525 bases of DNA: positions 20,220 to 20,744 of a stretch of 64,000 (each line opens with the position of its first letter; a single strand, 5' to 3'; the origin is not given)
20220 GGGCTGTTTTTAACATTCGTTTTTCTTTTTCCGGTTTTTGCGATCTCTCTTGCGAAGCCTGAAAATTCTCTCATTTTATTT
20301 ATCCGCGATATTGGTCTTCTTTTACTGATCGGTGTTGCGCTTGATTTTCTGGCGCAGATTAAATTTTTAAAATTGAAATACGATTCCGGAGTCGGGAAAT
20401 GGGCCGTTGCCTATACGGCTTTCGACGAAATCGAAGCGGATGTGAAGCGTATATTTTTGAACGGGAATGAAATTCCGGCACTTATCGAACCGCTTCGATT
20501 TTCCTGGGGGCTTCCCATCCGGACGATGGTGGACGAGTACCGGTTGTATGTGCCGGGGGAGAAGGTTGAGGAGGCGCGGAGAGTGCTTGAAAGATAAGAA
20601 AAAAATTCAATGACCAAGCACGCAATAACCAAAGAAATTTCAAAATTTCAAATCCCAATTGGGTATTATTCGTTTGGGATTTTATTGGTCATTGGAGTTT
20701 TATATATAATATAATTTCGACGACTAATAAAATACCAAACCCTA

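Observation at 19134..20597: Stand-alone divergent SecY paralog fused to a DUF2007-like C-terminal domain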

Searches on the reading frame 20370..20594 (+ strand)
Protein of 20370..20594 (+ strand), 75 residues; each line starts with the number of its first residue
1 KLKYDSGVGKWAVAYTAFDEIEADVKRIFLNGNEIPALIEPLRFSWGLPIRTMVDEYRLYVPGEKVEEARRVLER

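Call 3: search_protein_families(library=pfam, proteins=[window:20370-20594:+], max_evalue=10)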
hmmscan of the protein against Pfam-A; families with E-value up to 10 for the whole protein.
window:20370-20594:+ (75 aa): 1 family
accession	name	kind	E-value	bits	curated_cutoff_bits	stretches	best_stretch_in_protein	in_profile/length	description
PF09413.15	DUF2007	-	0.0071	16.9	25.7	1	13-75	3-64/66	Putative prokaryotic signal transducing protein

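Call 21: search_protein_families(library=pfam, alignment_id=A2, max_evalue=1)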
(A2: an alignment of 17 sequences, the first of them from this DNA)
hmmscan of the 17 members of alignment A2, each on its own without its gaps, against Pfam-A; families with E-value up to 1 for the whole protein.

A. member 1, seq(69 aa): 1 family
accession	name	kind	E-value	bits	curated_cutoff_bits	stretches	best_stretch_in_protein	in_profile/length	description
PF09413.15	DUF2007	-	0.0051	17.4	25.7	1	7-69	3-64/66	Putative prokaryotic signal transducing protein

B. families by the number of members that match (of 17 scanned): 4 families
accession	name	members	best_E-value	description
PF09413.15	DUF2007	13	3.6e-05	Putative prokaryotic signal transducing protein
PF16069.10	DUF4811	2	0.076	Domain of unknown function (DUF4811)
PF18974.5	DUF5710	1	0.11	Domain of unknown function (DUF5710)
PF24872.1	DUF2110_N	1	0.17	DUF2110 N-terminal domain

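Call 22: search_solved_structures(query=A2, max_evalue=10, show_alignments=3)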
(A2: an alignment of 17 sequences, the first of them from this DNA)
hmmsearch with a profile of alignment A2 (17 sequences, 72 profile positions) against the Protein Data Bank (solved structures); distinct sequences matched with E-value up to 10: 1.
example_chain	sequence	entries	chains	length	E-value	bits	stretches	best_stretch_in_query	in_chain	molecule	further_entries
2amn_A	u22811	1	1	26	0.15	14.8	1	39-59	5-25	cathelicidin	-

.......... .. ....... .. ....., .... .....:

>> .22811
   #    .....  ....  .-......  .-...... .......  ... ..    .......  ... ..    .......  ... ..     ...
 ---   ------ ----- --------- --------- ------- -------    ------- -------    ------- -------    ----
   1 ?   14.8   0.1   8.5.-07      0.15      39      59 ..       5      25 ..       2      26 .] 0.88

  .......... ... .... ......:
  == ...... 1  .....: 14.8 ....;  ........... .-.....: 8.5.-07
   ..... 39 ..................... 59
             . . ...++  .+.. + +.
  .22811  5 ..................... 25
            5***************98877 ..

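Call 27: predict_structure(alignment_id=A2)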
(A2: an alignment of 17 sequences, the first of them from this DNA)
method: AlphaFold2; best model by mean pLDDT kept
length: 69 residues; sequences in the alignment: 17
mean_pLDDT: 86.0   pTM: 0.69
mean pLDDT of the five models: 86.0, 85.4, 83.9, 83.7, 82.4
residues with pLDDT >= 90: 47; 70-90: 8; 50-70: 12; < 50: 2
segments of 3 or more residues with pLDDT < 50: none
pLDDT, mean of each block of 10 residues (from residue 1): 81 93 96 82 63 95 93
secondary structure, 60 per line:
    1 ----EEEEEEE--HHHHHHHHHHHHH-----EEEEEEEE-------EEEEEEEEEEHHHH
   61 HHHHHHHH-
elements in order: E5-11 H14-26 E32-39 E47-56 H57-68

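Call 31: fold_search(model_id=the predicted structure, library=pdb)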
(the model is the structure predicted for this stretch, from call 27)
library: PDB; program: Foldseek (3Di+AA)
matches with E <= 10: 654; with E <= 0.001: 0
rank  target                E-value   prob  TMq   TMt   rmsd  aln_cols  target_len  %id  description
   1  4d3h_C                1.7e-01  0.80  0.42  0.32   4.0        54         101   17  Structure of PstA (released 2014-12-24)
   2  4w4m_A                1.8e-01  0.97  0.54  0.61   5.5        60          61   13  Crystal structure of PrgK 19-92 (released 2014-10-29)
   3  6gdu_B                1.8e-01  0.95  0.57  0.39   6.8        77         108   12  Structure of CutA from Synechococcus elongatus PCC7942 (released 2019-05-08)
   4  8uf0_A                1.9e-01  0.94  0.55  0.40   4.8        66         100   23  T33-ml23 - Designed Tetrahedral Protein Cage Using Machine Learning Algorithms (released 2023-11-15)
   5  4d3h_A                1.9e-01  0.84  0.43  0.32   4.1        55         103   18  Structure of PstA (released 2014-12-24)
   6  4d3h_B                2.2e-01  0.69  0.39  0.29   4.1        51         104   18  Structure of PstA (released 2014-12-24)
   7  4w4m_N                2.3e-01  0.96  0.54  0.59   5.5        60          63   13  Crystal structure of PrgK 19-92 (released 2014-10-29)
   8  6gdv_B                2.3e-01  0.92  0.56  0.39   6.7        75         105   13  Structure of CutA from Synechococcus elongatus PCC7942 complexed with Bis-Tris molecule (released 2019-05-08)
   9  8ump_B                2.3e-01  0.92  0.56  0.39   6.9        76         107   17  T33-ml35 - Designed Tetrahedral Protein Cage Using Machine Learning Algorithms (released 2023-11-15)
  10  4cnz_F                2.3e-01  0.84  0.49  0.36   4.7        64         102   16  Structure of PII signaling protein GlnZ from Azospirillum brasilense in complex with adenosine diphosphate (released 2014-05-28)
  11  4e98_A                2.4e-01  0.97  0.57  0.39   4.5        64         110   17  Crystal structure of possible CutA1 divalent ion tolerance protein from Cryptosporidium parvum Iowa II (released 2012-04-11)
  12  4cnz_C                2.4e-01  0.85  0.49  0.36   4.7        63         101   16  Structure of PII signaling protein GlnZ from Azospirillum brasilense in complex with adenosine diphosphate (released 2014-05-28)
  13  4c3k_C                2.4e-01  0.84  0.49  0.37   3.7        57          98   12  Structure of mixed PII-ADP complexes from S. elongatus (released 2014-02-12)
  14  3o5t_B                2.4e-01  0.80  0.47  0.36   4.7        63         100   16  Structure of DraG-GlnZ complex with ADP (released 2011-10-05)
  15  6gdw_A                2.8e-01  0.90  0.56  0.38   6.9        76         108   12  Structure of CutA from Synechococcus elongatus PCC7942 complexed with 2 molecules of Bis-Tris (released 2019-05-08)
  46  8wm7_E                5.5e-01  0.66  0.49  0.37   4.1        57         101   10  Cryo-EM structure of cyanobacterial nitrate/nitrite transporter NrtBCD in complex with signalling protein PII (released 2024-02-28)
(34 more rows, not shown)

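Call 59: search_protein_representatives(alignment_id=A2)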
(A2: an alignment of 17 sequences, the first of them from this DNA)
Query: 17 sequences, 72 profile positions. Proteins with E-value up to 0.001 (for the whole library): 101; up to 1e-10: 77; up to 1e-30: 1. The best 101 are listed.
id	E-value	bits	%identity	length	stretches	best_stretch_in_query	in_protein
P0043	6.7e-31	121.7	-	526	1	2-70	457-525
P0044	1.1e-30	120.9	-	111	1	2-68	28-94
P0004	1.7e-30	120.4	-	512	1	2-71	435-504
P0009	4.3e-30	119.1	-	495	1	2-70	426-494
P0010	4.8e-30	119.0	-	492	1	2-69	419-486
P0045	5.8e-29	115.5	-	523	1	2-68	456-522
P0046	6.0e-29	115.4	-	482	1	2-67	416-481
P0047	1.4e-28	114.3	-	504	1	2-67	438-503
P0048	1.8e-28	113.9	-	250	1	3-68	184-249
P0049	2.4e-28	113.5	-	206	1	1-67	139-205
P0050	3.2e-28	113.1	-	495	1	2-67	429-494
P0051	3.8e-28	112.9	-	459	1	2-67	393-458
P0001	5.2e-28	112.4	-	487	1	2-68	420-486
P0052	5.9e-28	112.2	-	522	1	2-68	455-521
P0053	7.2e-28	112.0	-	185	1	3-68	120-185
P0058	5.8e-27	109.1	-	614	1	2-67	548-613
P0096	1.3e-18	82.3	-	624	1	2-69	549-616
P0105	9.2e-17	76.4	-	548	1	11-70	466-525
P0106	1.7e-14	69.2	-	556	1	8-69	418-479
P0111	2.6e-11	59.0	-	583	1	9-69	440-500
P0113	5.3e-09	51.5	-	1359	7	38-63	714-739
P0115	2.9e-08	49.2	-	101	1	2-69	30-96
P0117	3.8e-07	45.6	-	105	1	3-69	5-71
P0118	6.6e-07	44.8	-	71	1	3-69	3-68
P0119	2.9e-06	42.8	-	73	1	3-68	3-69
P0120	6.0e-06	41.8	-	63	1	8-68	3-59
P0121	8.1e-06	41.3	-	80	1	3-69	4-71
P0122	2.1e-05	40.0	-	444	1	11-55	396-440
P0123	2.2e-05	40.0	-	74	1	8-70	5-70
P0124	2.8e-05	39.6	-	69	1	2-69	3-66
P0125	3.7e-05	39.2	-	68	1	4-69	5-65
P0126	4.5e-05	38.9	-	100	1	3-70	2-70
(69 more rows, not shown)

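Call 61: search_protein_families(library=pfam, proteins=[P0115, P0117, P0118, P0119, P0120, P0121, P0123, P0124, P0125, P0126], max_evalue=0.01)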
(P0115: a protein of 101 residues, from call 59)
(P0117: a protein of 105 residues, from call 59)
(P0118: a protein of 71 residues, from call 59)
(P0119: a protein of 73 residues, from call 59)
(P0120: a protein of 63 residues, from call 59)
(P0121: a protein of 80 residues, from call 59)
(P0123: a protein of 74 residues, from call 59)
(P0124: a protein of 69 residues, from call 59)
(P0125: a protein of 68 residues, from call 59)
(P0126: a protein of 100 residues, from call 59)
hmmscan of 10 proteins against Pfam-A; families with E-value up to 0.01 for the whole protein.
P0115 (101 aa): 1 family
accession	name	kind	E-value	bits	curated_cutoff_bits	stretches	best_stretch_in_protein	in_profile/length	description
PF09413.15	DUF2007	-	3.1e-07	30.9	25.7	1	40-98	8-66/66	Putative prokaryotic signal transducing protein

P0117 (105 aa): 5 families
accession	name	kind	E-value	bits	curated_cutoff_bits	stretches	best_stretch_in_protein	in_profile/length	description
PF09413.15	DUF2007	-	5.9e-07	30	25.7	1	7-72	1-65/66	Putative prokaryotic signal transducing protein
PF13248.11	Zn_ribbon_3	-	8.5e-05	22.3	27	1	77-100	3-26/26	zinc-ribbon domain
PF12773.13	DZR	-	0.00083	19.9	27.3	1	78-97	26-45/45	Double zinc ribbon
PF13240.11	Zn_Ribbon_1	-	0.0028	17.9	25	1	79-99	2-22/23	zinc-ribbon domain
PF17032.10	Zn_ribbon_15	-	0.0053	18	28.9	1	74-97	50-73/73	zinc-ribbon family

P0118 (71 aa): 1 family
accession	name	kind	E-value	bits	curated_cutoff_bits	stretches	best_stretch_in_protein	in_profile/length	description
PF09413.15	DUF2007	-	1.7e-05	25.4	25.7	1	5-69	1-65/66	Putative prokaryotic signal transducing protein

P0119 (73 aa): 1 family
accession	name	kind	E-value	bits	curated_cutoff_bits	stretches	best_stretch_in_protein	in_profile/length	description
PF09413.15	DUF2007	-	2.4e-08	34.4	25.7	1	10-72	6-66/66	Putative prokaryotic signal transducing protein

P0120 (63 aa): 1 family
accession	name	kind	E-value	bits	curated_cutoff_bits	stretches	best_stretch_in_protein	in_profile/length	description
PF09413.15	DUF2007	-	8.1e-05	23.1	25.7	1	3-59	4-63/66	Putative prokaryotic signal transducing protein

P0121 (80 aa): 1 family
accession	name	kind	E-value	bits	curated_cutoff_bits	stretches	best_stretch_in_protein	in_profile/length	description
PF09413.15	DUF2007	-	0.0011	19.6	25.7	1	6-35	1-30/66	Putative prokaryotic signal transducing protein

P0123 (74 aa): 1 family
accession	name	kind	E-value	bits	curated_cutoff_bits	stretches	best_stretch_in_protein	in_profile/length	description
PF09413.15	DUF2007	-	1.1e-07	32.4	25.7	1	3-70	2-65/66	Putative prokaryotic signal transducing protein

P0124 (69 aa): 1 family
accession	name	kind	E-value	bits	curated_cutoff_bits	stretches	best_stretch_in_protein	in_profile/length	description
PF09413.15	DUF2007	-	2.1e-05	25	25.7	1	6-66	1-64/66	Putative prokaryotic signal transducing protein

P0125 (68 aa): 1 family
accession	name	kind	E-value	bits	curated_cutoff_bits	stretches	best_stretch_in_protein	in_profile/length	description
PF09413.15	DUF2007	-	4e-07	30.5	25.7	1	6-66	1-65/66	Putative prokaryotic signal transducing protein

P0126 (100 aa): 1 family
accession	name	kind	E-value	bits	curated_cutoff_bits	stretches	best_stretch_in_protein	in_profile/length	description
PF09413.15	DUF2007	-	0.00049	20.7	25.7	1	11-70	8-65/66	Putative prokaryotic signal transducing protein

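Call 62: search_protein_families(library=pfam, proteins=[P0043, P0058, P0096, P0106, P0111, P0113, P0122, P0105, P0044, P0048], max_evalue=0.01)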
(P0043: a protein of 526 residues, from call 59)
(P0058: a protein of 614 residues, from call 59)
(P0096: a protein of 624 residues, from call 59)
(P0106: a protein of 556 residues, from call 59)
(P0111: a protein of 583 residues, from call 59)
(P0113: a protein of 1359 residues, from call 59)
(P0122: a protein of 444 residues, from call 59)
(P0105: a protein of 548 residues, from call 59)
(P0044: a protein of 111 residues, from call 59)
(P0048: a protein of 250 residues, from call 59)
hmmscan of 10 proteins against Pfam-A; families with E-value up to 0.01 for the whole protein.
P0043 (526 aa): 1 family
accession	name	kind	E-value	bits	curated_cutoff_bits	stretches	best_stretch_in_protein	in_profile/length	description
PF00344.25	SecY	-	2.1e-33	116.5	32.2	1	111-442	2-305/306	SecY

P0058 (614 aa): 3 families
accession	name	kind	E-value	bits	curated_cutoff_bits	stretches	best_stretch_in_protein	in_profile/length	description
PF00344.25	SecY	-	1.8e-45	156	32.2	1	201-533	1-305/306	SecY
PF12773.13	DZR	-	0.00015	22.3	27.3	1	3-56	1-44/45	Double zinc ribbon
PF13240.11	Zn_Ribbon_1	-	0.00015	21.9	25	0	39-57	2-20/23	zinc-ribbon domain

P0096 (624 aa): 1 family
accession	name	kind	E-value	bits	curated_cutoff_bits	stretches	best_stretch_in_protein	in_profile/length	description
PF00344.25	SecY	-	1.2e-15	58.2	32.2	1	214-533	4-304/306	SecY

P0106 (556 aa): 2 families
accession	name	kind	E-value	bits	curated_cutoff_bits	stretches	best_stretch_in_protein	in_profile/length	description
PF00344.25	SecY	-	2e-52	178.9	32.2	1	71-399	1-304/306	SecY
PF00584.25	SecE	-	0.0092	16.4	22.7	1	512-553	10-51/55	SecE/Sec61-gamma subunits of protein translocation complex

P0111 (583 aa): 2 families
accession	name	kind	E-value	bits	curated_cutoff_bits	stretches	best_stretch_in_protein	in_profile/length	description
PF00344.25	SecY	-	2.8e-64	217.8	32.2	1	77-420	1-304/306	SecY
PF00584.25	SecE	-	5.5e-09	36.3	22.7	1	530-583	2-54/55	SecE/Sec61-gamma subunits of protein translocation complex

P0113 (1359 aa): 2 families
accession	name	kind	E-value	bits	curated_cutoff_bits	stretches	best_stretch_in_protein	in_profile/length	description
PF14173.11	ComGG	-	1.4e-07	32.3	25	0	326-359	52-82/95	ComG operon protein 7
PF19811.4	DUF6294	-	2.9e-07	31.4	34.9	0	1015-1053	6-46/88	Family of unknown function (DUF6294)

P0122 (444 aa): 1 family
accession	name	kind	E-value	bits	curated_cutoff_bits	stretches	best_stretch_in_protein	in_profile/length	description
PF07690.21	MFS_1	-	2.5e-05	23.8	33.4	1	10-179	153-309/347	Major Facilitator Superfamily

P0105 (548 aa): 1 family
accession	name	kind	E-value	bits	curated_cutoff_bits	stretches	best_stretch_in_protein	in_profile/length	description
PF00344.25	SecY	-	9e-33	114.4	32.2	1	105-442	1-304/306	SecY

P0044 (111 aa): 0 families

P0048 (250 aa): 1 family
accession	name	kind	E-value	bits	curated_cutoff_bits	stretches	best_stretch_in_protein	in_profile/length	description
PF00344.25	SecY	-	1.2e-13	51.6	32.2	1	2-168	148-305/306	SecY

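Call 64: find_encoding_contigs(protein=P0111, flank=8000, max_places=3)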
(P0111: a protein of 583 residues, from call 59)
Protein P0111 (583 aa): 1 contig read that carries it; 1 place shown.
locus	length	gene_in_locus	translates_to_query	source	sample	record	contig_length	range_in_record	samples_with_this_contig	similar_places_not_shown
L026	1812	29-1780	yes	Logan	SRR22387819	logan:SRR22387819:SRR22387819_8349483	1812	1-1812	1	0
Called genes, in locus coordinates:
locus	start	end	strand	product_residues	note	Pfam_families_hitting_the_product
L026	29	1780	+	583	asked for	PF00344:SecY, PF00584:SecE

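Call 83: find_encoding_contigs(protein=P0106, flank=8000, max_places=3)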
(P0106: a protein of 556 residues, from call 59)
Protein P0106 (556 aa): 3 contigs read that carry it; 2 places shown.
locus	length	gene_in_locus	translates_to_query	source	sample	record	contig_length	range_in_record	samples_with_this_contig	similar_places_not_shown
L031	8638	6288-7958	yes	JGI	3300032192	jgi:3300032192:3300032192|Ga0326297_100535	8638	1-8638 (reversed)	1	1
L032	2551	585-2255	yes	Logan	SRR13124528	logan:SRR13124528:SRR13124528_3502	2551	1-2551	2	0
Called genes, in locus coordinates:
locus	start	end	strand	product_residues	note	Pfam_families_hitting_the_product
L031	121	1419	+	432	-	PF00206:Lyase_1, PF10397:ADSL_C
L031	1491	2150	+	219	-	PF18306:LDcluster4, PF03641:Lysine_decarbox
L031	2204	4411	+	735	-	PF18072:FGAR-AT_linker, PF00586:AIRS, PF02769:AIRS_C, PF00586:AIRS, PF02769:AIRS_C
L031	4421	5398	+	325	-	PF00586:AIRS, PF02769:AIRS_C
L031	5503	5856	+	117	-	PF18924:DUF5674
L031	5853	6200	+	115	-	-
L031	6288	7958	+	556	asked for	PF00344:SecY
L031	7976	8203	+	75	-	PF12796:Ank_2 (weak), PF13606:Ank_3 (faint), PF13637:Ank_4 (weak), PF13857:Ank_5 (weak), PF00023:Ank (weak)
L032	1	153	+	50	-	?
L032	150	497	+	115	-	-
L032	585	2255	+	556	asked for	PF00344:SecY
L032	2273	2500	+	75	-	PF12796:Ank_2 (weak), PF13606:Ank_3 (faint), PF13637:Ank_4 (weak), PF13857:Ank_5 (weak), PF00023:Ank (weak)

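Call 84: find_encoding_contigs(protein=P0058, flank=8000, max_places=3)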
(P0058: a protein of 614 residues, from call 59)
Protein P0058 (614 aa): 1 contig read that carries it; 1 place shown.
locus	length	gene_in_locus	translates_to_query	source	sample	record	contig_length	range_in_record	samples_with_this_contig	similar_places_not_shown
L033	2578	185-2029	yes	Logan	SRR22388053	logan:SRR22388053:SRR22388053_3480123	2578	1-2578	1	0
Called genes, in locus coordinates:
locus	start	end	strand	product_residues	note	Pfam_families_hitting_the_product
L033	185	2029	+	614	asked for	PF00344:SecY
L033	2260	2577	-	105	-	?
